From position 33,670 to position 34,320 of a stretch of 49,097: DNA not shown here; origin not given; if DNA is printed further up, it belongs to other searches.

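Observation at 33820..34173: Standalone CZB (zinc / hypochlorite-sensing) domain protein with no output domain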

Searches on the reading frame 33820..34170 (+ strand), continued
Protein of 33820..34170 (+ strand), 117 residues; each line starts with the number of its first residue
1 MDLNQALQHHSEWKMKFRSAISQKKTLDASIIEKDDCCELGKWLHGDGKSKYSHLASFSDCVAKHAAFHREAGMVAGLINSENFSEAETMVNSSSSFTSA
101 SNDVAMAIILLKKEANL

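Call 25: fold_search(model_id=the predicted structure, library=pdb)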
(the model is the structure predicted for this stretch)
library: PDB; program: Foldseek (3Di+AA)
matches with E <= 10: 200; with E <= 0.001: 0
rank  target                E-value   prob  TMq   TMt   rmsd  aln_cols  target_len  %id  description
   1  3t9o_B                4.6e-02  1.00  0.73  0.71   3.7       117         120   15  Regulatory CZB domain of DgcZ (released 2012-09-05)
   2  4zvc_B                2.7e-01  1.00  0.67  0.68   3.3       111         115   14  Crystal structure of MID domain of the E. coli DosC - form I (released 2015-11-11)
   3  4zvc_A                6.2e-01  0.98  0.67  0.67   3.3       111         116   14  Crystal structure of MID domain of the E. coli DosC - form I (released 2015-11-11)
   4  3t9o_A                6.5e-01  0.99  0.67  0.71   3.4       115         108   15  Regulatory CZB domain of DgcZ (released 2012-09-05)
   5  2l7a_MODEL_1_A        7.6e-01  0.77  0.49  0.45   5.7       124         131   12  Solution Structure of the R3 Domain of Talin (released 2011-12-21)
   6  2d4u_B                8.4e-01  0.72  0.51  0.40   6.5       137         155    8  Crystal Structure of the ligand binding domain of the bacterial serine chemoreceptor Tsr (released 2006-11-14)
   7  1jmw                  9.3e-01  0.66  0.49  0.40   8.1       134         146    9  Propagating Conformational Changes Over Long (And Short) Distances (released 2001-08-15)
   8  2d4u_A                1.0e+00  0.44  0.44  0.32  11.2       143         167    6  Crystal Structure of the ligand binding domain of the bacterial serine chemoreceptor Tsr (released 2006-11-14)
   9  7wrm_A                1.1e+00  0.25  0.35  0.29  10.8       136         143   13  The malate-bound dimer of chemoreceptor MCP2201 ligand binding domain (released 2023-01-04)
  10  1i4t_B                1.3e+00  0.23  0.35  0.25  22.3       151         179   13  CRYSTAL STRUCTURE ANALYSIS OF RAC1-GMPPNP IN COMPLEX WITH ARFAPTIN (released 2001-05-16)
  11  6db1_B                1.3e+00  0.60  0.52  0.46   5.7       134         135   11  2.0 Angstrom Resolution Crystal Structure of N-Terminal Ligand-Binding Domain of Putative Methyl-Accepting Chemotaxis  (released 2018-05-16)
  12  6a3l_A                1.3e+00  0.23  0.37  0.35   7.3       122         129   12  Crystal structure of cytochrome c' from Shewanella violacea DSS12 (released 2019-06-12)
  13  2j9b_A                1.5e+00  0.28  0.40  0.38   7.0       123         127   10  THE CRYSTAL STRUCTURE OF CYTOCHROME C' FROM RUBRIVIVAX GELATINOSUS AT 1.5 A RESOLUTION AND PH 6.3 (released 2007-12-04)
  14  5xub_B                1.6e+00  0.28  0.40  0.34  10.6       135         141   12  The citrate-bound trimer of chemoreceptor MCP2201 ligand binding domain (released 2018-06-27)
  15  1i4l_A                1.6e+00  0.08  0.24  0.16  23.9       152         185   13  CRYSTAL STRUCTURE ANALYSIS OF RAC1-GDP IN COMPLEX WITH ARFAPTIN (P41) (released 2001-05-16)
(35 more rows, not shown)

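Call 37: search_protein_families(library=pfam, alignment_id=A3, max_evalue=0.00001)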
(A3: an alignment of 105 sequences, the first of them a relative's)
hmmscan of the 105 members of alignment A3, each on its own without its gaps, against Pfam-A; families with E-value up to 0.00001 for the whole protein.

A. member 1, L003:4392-5699:+ (436 aa): 3 families
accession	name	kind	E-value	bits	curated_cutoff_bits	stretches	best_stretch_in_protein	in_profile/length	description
PF02518.31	HATPase_c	-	1e-24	87.6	26.4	1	331-435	3-108/111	Histidine kinase-, DNA gyrase B-, and HSP90-like ATPase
PF00512.31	HisKA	-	1e-11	45.1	26.9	1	236-294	2-64/66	His Kinase A (phospho-acceptor) domain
PF00672.30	HAMP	-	3e-08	34.3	25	1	180-230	2-52/53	HAMP domain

B. families by the number of members that match (of 105 scanned): 119 families (the first 25 are shown)
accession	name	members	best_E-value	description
PF00111.32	Fer2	5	1.8e-13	2Fe-2S iron-sulfur cluster binding domain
PF00015.26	MCPsignal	4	1.7e-56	Methyl-accepting chemotaxis protein (MCP) signalling domain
PF00072.30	Response_reg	4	4.2e-27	Response regulator receiver domain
PF00581.25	Rhodanese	4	1.9e-21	Rhodanese-like domain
PF01311.25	Bac_export_1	3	8.7e-70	Bacterial export proteins, family 1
PF02518.31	HATPase_c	3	1e-24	Histidine kinase-, DNA gyrase B-, and HSP90-like ATPase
PF00669.25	Flagellin_N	3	1.3e-24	Bacterial flagellin N-terminal helical region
PF00753.33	Lactamase_B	3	2.1e-15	Metallo-beta-lactamase superfamily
PF00970.30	FAD_binding_6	3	1.6e-10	Oxidoreductase FAD-binding domain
PF01339.22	CheB_methylest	2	2.1e-65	CheB methylesterase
PF01739.24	CheR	2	5.2e-56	CheR methyltransferase, SAM binding domain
PF00990.26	GGDEF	2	5.4e-38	Diguanylate cyclase, GGDEF domain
PF03466.25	LysR_substrate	2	2.8e-35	LysR substrate binding domain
PF03358.20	FMN_red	2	5e-33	NADPH-dependent FMN reductase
PF03705.20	CheR_N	2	5.6e-18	CheR methyltransferase, all-alpha domain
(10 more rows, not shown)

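Call 38: search_solved_structures(query=A1, max_evalue=1, show_alignments=4)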
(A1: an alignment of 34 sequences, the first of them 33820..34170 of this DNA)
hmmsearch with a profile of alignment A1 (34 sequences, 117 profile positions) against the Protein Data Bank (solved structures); distinct sequences matched with E-value up to 1: 1.
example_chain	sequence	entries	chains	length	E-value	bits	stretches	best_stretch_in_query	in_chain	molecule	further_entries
3t9o_A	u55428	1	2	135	0.15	15.7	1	1-88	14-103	Diguanylate cyclase DgcZ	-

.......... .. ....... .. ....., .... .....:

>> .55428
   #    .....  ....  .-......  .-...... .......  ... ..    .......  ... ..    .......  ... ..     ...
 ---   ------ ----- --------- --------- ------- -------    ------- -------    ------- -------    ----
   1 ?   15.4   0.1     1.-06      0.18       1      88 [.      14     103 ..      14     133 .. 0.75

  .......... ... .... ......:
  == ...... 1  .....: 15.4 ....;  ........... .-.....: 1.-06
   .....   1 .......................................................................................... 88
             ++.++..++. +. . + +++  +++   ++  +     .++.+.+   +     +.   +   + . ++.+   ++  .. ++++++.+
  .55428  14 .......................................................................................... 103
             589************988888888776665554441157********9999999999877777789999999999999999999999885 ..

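Call 39: list_cluster_members(proteins=[window:33820-34170:+, window:33321-33650:-, P0007, P0002])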
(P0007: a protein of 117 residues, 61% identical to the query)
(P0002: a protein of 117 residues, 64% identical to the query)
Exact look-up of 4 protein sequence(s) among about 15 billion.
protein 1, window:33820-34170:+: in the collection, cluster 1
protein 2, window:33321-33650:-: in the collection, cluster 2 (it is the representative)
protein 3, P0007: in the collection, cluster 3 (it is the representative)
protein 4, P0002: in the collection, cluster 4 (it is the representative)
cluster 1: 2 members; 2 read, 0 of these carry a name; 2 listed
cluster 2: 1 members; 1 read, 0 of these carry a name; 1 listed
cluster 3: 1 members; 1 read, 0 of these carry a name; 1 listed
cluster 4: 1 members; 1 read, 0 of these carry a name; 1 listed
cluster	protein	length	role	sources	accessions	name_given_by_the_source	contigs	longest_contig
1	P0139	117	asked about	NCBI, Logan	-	-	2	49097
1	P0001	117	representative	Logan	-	-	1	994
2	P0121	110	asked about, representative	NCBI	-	-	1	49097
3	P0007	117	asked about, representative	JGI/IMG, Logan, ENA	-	-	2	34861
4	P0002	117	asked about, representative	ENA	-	-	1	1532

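Call 49: search_protein_representatives(alignment_id=A1)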
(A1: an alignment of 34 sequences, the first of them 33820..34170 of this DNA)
Query: 34 sequences, 117 profile positions. Proteins with E-value up to 0.001 (for the whole library): 3687; up to 1e-10: 1390; up to 1e-30: 132. The best 150 are listed.
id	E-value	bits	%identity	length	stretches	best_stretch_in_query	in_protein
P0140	1.3e-57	209.5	-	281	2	7-108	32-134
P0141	1.7e-47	176.9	-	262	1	1-115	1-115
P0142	3.4e-46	172.6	-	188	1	1-117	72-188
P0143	3.8e-46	172.5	-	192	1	1-115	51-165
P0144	3.9e-46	172.5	-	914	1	1-117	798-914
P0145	6.2e-46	171.8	-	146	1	3-115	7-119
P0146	1.8e-45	170.3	-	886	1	2-116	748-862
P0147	8.5e-45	168.1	-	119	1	1-114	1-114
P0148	9.9e-45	167.9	-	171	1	1-116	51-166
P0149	3.3e-44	166.2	-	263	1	1-114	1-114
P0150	3.9e-44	166.0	-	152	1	1-114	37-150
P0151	4.9e-44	165.7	-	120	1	1-116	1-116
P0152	3.6e-43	162.9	-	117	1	1-117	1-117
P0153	5.1e-43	162.4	-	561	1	1-115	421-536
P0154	5.9e-43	162.2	-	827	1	1-115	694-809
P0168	1.1e-39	151.7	-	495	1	2-117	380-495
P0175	5.5e-38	146.2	-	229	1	1-116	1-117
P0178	7.6e-38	145.7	-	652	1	1-117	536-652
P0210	3.2e-34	134.0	-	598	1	1-117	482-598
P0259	3.3e-31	124.3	-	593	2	8-108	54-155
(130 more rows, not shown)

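Call 51: search_protein_families(library=pfam, proteins=[P0144, P0153, P0168, P0178, P0210, P0259, P0140, P0141, P0149, P0175], max_evalue=0.0001)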
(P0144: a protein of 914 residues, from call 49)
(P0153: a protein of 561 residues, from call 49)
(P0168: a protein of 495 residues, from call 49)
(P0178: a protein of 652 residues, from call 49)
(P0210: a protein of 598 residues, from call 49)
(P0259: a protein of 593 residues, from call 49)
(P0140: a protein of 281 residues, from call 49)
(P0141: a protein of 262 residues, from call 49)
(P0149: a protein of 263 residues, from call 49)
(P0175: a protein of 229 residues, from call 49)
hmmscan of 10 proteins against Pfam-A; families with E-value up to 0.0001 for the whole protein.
P0144 (914 aa): 6 families
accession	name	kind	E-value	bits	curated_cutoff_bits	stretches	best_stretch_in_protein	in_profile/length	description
PF18947.5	HAMP_2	-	6.9e-89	292.3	24.3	3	379-445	1-67/67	HAMP domain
PF00015.26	MCPsignal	-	8e-37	127.2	34.6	1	600-741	3-172/172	Methyl-accepting chemotaxis protein (MCP) signalling domain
PF12729.13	4HB_MCP_1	-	3e-19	69.7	27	1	6-184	2-181/181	Four helix bundle sensory module for signal transduction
PF02203.21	TarH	-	8e-12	45.8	25.2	1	5-173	4-177/177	Tar ligand binding domain homologue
PF13682.11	CZB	-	3.4e-10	40.6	29.4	1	807-872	1-63/64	Chemoreceptor zinc-binding domain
PF00672.30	HAMP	-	2.4e-07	31.4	25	0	398-444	6-52/53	HAMP domain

P0153 (561 aa): 5 families
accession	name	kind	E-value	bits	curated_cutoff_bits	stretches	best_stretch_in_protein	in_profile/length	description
PF00015.26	MCPsignal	-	3e-55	187.2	34.6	1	177-334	1-172/172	Methyl-accepting chemotaxis protein (MCP) signalling domain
PF13682.11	CZB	-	2e-09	38.1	29.4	1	430-496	1-63/64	Chemoreceptor zinc-binding domain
PF18947.5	HAMP_2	-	3.1e-07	30.7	24.3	1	53-113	5-65/67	HAMP domain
PF18575.6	HAMP_N3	-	2.3e-06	27.5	25.7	0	1-22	21-42/43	HAMP N-terminal domain 3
PF04108.17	ATG17_like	-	1e-05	25.6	43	0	59-214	119-276/355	Autophagy protein ATG17-like domain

P0168 (495 aa): 3 families
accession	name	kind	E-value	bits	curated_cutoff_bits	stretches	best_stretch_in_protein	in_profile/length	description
PF00015.26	MCPsignal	-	2.3e-55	187.5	34.6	1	151-306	2-171/172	Methyl-accepting chemotaxis protein (MCP) signalling domain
PF13682.11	CZB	-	9e-13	48.8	29.4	1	388-453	1-63/64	Chemoreceptor zinc-binding domain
PF00672.30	HAMP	-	1.3e-10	41.8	25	1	37-88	2-53/53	HAMP domain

P0178 (652 aa): 5 families
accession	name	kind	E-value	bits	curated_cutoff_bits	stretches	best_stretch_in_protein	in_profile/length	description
PF00015.26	MCPsignal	-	1.9e-52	178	34.6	1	324-479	2-171/172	Methyl-accepting chemotaxis protein (MCP) signalling domain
PF12729.13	4HB_MCP_1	-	1.3e-25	90.4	27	1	5-184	1-180/181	Four helix bundle sensory module for signal transduction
PF02203.21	TarH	-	6.2e-13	49.5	25.2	1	3-174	2-177/177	Tar ligand binding domain homologue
PF00672.30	HAMP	-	2.9e-12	47.2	25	1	209-259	1-51/53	HAMP domain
PF13682.11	CZB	-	4.9e-11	43.3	29.4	1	545-610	1-63/64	Chemoreceptor zinc-binding domain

P0210 (598 aa): 4 families
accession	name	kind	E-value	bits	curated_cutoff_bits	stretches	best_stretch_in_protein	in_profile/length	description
PF00015.26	MCPsignal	-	2.5e-50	171.2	34.6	1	271-426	3-172/172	Methyl-accepting chemotaxis protein (MCP) signalling domain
PF13682.11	CZB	-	3.7e-08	34.1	29.4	1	491-556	1-63/64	Chemoreceptor zinc-binding domain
PF00672.30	HAMP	-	2.4e-07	31.4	25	1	162-201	8-47/53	HAMP domain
PF08447.18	PAS_3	-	3e-06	27.9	25.6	1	4-54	37-88/89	PAS fold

P0259 (593 aa): 3 families
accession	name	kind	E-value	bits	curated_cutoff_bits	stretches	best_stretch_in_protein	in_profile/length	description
PF08534.16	Redoxin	-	3.6e-21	75.9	26.6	1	191-319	1-133/148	Redoxin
PF00578.27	AhpC-TSA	-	3.7e-14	53.2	26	1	192-316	1-123/124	AhpC/TSA family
PF13682.11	CZB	-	4.4e-09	37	29.4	1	56-122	1-63/64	Chemoreceptor zinc-binding domain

P0140 (281 aa): 2 families
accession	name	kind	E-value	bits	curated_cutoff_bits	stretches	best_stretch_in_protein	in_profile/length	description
PF13682.11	CZB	-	7.7e-14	52.3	29.4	1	35-101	1-63/64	Chemoreceptor zinc-binding domain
PF05693.19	Glycogen_syn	-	7.4e-05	22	27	0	134-195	130-191/639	Glycogen synthase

P0141 (262 aa): 2 families
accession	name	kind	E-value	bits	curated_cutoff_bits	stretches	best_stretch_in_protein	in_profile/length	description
PF01814.28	Hemerythrin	-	4.8e-13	50.1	25.3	1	143-255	5-126/127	Hemerythrin HHE cation binding domain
PF13682.11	CZB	-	3.5e-09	37.3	29.4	1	10-75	1-63/64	Chemoreceptor zinc-binding domain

P0149 (263 aa): 2 families
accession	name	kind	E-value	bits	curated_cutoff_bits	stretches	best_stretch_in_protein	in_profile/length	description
PF01814.28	Hemerythrin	-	2.3e-18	67.3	25.3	1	141-257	2-127/127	Hemerythrin HHE cation binding domain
PF13682.11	CZB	-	1.1e-09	39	29.4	1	10-75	1-63/64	Chemoreceptor zinc-binding domain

P0175 (229 aa): 1 family
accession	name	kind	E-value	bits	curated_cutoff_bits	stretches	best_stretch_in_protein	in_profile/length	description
PF13682.11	CZB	-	1.5e-10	41.7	29.4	1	10-76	1-63/64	Chemoreceptor zinc-binding domain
